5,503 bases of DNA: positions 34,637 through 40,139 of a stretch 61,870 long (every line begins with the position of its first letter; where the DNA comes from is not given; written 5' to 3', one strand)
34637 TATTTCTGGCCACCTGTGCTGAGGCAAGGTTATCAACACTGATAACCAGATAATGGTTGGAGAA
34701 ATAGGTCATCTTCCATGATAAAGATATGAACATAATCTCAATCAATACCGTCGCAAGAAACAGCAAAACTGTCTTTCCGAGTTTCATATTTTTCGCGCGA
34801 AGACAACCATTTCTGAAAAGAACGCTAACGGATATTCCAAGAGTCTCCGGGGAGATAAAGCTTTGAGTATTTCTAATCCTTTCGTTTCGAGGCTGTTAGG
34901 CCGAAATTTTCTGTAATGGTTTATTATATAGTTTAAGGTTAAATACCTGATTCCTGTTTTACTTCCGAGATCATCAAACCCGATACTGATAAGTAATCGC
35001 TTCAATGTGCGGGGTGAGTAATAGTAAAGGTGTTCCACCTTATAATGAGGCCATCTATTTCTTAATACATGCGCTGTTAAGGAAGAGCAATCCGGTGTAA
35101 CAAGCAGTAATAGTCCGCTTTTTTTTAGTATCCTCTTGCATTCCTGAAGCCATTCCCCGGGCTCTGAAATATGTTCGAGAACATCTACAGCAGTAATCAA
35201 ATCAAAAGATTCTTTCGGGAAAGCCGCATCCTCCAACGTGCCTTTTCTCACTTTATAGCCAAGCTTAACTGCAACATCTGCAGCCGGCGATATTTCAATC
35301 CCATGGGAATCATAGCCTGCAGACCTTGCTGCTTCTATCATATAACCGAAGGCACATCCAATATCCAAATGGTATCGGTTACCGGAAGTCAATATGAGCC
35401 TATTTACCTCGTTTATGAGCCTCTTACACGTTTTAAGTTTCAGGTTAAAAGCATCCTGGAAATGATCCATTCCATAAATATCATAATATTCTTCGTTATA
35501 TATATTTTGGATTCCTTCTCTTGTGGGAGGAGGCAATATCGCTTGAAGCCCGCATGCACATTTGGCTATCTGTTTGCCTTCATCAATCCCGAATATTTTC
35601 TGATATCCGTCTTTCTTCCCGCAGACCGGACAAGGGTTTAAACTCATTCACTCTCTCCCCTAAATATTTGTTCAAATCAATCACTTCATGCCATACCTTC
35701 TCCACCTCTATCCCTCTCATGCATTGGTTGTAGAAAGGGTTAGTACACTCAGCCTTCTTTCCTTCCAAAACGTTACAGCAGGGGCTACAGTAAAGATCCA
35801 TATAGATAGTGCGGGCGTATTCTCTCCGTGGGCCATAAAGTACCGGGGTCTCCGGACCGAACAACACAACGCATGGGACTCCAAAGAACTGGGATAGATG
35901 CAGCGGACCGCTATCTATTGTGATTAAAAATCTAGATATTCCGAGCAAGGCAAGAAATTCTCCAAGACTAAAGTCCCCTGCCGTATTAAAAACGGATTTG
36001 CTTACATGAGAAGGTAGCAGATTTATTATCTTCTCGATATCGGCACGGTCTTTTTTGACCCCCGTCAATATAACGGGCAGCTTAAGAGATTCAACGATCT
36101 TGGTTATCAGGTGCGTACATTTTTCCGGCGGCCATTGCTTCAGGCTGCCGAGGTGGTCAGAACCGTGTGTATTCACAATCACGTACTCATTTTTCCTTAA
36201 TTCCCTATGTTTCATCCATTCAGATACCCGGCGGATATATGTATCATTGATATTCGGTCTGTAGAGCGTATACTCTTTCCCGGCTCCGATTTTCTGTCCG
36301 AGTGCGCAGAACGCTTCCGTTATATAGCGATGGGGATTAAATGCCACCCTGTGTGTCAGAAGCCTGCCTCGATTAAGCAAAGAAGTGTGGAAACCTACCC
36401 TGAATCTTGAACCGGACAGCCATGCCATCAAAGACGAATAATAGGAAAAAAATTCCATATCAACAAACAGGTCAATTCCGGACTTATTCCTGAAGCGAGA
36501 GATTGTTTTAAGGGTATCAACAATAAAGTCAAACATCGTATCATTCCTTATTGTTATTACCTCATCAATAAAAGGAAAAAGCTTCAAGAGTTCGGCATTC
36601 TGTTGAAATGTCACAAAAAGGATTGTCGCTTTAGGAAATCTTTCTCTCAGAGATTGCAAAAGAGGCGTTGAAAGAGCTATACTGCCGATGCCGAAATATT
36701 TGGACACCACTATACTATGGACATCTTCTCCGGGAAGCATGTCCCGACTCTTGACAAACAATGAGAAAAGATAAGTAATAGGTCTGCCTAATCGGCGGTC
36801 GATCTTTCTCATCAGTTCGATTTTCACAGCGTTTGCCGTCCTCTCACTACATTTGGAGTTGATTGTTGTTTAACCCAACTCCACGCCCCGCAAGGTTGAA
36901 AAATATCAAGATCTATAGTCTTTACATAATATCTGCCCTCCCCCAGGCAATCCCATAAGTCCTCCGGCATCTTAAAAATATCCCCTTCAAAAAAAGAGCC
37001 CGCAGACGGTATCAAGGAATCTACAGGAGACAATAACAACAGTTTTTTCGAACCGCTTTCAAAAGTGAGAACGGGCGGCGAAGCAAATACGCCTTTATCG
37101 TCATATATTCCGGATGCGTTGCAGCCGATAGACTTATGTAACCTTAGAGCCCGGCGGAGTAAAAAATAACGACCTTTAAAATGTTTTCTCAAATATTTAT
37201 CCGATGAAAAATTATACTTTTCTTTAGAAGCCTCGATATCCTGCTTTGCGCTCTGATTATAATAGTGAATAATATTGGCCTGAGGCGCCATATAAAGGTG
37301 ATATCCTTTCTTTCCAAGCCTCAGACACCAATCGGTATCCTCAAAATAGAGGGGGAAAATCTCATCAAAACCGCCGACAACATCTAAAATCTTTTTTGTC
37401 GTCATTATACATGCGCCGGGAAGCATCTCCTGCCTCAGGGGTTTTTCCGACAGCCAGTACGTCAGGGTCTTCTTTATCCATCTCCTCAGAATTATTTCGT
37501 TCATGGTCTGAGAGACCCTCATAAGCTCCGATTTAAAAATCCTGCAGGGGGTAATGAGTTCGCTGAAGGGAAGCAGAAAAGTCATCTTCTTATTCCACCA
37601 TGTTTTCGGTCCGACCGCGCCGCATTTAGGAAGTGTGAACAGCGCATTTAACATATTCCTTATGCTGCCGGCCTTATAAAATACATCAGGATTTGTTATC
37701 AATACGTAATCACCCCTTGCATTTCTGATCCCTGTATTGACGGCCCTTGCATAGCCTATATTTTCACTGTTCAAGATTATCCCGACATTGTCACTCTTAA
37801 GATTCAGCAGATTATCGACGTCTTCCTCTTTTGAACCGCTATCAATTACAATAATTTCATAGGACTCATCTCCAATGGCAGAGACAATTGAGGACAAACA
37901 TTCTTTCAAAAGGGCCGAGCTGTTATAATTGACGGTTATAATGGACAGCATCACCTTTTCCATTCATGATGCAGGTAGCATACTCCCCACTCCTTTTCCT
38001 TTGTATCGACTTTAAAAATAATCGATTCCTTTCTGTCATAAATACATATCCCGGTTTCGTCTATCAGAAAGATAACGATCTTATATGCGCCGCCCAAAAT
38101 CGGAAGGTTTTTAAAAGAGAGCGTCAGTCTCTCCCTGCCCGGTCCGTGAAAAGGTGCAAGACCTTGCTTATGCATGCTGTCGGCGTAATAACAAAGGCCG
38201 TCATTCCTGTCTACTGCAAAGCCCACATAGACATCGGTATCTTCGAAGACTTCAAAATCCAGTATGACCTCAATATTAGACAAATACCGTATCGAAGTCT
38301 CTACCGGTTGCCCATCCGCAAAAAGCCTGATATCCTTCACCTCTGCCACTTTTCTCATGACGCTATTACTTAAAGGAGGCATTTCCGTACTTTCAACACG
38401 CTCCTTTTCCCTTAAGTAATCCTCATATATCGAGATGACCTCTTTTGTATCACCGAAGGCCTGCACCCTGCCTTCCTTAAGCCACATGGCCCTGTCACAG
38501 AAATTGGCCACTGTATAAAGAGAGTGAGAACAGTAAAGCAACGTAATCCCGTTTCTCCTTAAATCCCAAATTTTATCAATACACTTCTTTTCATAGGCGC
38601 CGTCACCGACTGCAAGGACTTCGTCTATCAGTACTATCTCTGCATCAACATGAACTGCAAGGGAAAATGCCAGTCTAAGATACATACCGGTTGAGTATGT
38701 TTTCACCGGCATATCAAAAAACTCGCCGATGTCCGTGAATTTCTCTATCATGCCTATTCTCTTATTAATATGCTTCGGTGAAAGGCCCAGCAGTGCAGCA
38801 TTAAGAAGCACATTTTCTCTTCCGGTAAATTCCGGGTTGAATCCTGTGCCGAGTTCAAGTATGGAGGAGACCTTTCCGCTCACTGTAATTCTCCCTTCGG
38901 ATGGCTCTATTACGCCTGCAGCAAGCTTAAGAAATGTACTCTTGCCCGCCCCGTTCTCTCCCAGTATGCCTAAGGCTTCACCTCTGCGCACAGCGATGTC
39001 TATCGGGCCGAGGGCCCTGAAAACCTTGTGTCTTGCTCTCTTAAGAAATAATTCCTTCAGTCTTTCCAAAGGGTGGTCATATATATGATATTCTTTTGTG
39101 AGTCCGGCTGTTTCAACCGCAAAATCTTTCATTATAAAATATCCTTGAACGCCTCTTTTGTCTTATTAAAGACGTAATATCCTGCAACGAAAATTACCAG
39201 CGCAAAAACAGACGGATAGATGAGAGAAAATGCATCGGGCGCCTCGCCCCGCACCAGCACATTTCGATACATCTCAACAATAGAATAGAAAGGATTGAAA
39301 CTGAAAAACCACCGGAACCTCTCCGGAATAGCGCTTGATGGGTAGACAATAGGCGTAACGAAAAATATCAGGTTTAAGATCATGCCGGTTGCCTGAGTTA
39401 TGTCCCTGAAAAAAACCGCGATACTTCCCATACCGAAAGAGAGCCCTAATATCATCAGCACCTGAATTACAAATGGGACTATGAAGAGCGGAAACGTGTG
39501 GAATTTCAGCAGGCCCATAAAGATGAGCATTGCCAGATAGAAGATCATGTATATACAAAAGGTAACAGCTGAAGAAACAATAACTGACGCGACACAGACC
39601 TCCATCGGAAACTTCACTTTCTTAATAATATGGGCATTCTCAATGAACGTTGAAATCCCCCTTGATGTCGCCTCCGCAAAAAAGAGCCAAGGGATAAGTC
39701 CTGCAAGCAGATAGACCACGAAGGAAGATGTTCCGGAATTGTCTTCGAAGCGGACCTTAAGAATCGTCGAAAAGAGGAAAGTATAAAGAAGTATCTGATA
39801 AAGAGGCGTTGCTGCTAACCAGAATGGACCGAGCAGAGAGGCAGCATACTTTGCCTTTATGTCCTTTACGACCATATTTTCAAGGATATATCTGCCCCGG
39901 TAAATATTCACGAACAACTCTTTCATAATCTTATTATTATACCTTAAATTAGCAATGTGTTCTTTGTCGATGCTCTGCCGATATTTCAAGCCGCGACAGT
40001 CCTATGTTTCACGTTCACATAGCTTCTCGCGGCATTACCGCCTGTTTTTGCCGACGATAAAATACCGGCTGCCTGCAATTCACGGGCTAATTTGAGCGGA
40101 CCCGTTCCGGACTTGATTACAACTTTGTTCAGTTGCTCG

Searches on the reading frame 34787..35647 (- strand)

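Call 17: search_protein_families(library=pfam, proteins=[window:34787-35647:-], max_evalue=0.001)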
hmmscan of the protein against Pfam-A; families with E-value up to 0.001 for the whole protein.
window:34787-35647:- (287 aa): 7 families
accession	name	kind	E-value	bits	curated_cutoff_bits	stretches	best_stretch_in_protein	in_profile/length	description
PF13489.12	Methyltransf_23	-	1.5e-24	87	27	1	77-225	9-160/164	Methyltransferase domain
PF08241.18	Methyltransf_11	-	3.5e-17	63.3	21.2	1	94-181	1-94/95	Methyltransferase domain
PF08242.18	Methyltransf_12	-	2.1e-12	48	30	1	94-180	1-98/98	Methyltransferase domain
PF13649.12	Methyltransf_25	-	9.9e-11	42.6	27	1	94-178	2-97/97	Methyltransferase domain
PF13847.12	Methyltransf_31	-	2.7e-09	37.3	27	1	93-193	7-121/145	Methyltransferase domain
PF07021.18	MetW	-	0.00014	22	21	1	87-176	12-104/193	Methionine biosynthesis protein MetW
PF02353.26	CMAS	-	0.00056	19.7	27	0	77-184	51-166/273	Mycolic acid cyclopropane synthetase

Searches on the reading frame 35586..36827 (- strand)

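Call 17: search_protein_families(library=pfam, proteins=[window:35586-36827:-], max_evalue=0.001)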
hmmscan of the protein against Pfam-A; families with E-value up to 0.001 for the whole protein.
window:35586-36827:- (414 aa): 1 family
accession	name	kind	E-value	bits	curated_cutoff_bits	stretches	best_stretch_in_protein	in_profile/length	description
PF01075.23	Glyco_transf_9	-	7e-16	58.7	22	1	129-352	23-238/247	Glycosyltransferase family 9 (heptosyltransferase)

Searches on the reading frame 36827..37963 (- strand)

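Call 17: search_protein_families(library=pfam, proteins=[window:36827-37963:-], max_evalue=0.001)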
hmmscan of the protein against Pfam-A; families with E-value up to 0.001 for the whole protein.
window:36827-37963:- (379 aa): 5 families
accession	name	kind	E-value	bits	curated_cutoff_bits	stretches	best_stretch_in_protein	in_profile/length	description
PF00535.33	Glycos_transf_2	-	5.7e-22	78.9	23.3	1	7-119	1-114/168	Glycosyl transferase family 2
PF10111.15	Glyco_tranf_2_2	-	1.2e-11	45.1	27.3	1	18-228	14-212/276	Glycosyltransferase like family 2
PF13641.12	Glyco_tranf_2_3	-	7.2e-11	43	27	1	7-238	4-216/230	Glycosyltransferase like family 2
PF13632.12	Glyco_trans_2_3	-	2.8e-06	27.7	27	1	180-253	71-142/198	Glycosyl transferase family group 2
PF13506.12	Glyco_transf_21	-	0.00092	19.2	21.7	0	76-117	23-63/174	Glycosyl transferase family 21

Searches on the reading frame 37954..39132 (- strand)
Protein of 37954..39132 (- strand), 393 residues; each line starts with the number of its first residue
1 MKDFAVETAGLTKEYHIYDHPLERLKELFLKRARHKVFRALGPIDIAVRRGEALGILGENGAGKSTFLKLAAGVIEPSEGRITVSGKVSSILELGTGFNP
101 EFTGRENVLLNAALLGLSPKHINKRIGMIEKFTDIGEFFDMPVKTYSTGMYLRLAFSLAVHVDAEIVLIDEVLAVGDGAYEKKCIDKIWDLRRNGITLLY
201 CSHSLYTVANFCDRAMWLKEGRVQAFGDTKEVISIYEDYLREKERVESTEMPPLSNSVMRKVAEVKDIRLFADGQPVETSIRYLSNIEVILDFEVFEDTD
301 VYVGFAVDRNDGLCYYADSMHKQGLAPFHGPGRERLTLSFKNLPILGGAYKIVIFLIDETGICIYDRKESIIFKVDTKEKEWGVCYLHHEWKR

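Call 17: search_protein_families(library=pfam, proteins=[window:37954-39132:-], max_evalue=0.001)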
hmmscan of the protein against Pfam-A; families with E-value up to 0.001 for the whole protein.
window:37954-39132:- (393 aa): 2 families
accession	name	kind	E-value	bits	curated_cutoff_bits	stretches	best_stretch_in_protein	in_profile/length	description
PF00005.33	ABC_tran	-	2.7e-16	60.8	25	1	43-172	3-135/137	ABC transporter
PF14524.12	Wzt_C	-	4.1e-09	37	30.4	1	262-386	9-142/143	Wzt C-terminal domain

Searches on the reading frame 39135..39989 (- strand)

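Call 17: search_protein_families(library=pfam, proteins=[window:39135-39989:-], max_evalue=0.001)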
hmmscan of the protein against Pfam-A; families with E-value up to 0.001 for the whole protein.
window:39135-39989:- (285 aa): 2 families
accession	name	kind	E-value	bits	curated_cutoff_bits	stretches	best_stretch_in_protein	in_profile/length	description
PF01061.29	ABC2_membrane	-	2.9e-18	66.6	26.9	1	40-245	7-210/211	ABC-2 type transporter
PF12698.13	ABC2_membrane_3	-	2.5e-11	43.7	31.6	1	30-271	113-346/347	ABC-2 family transporter protein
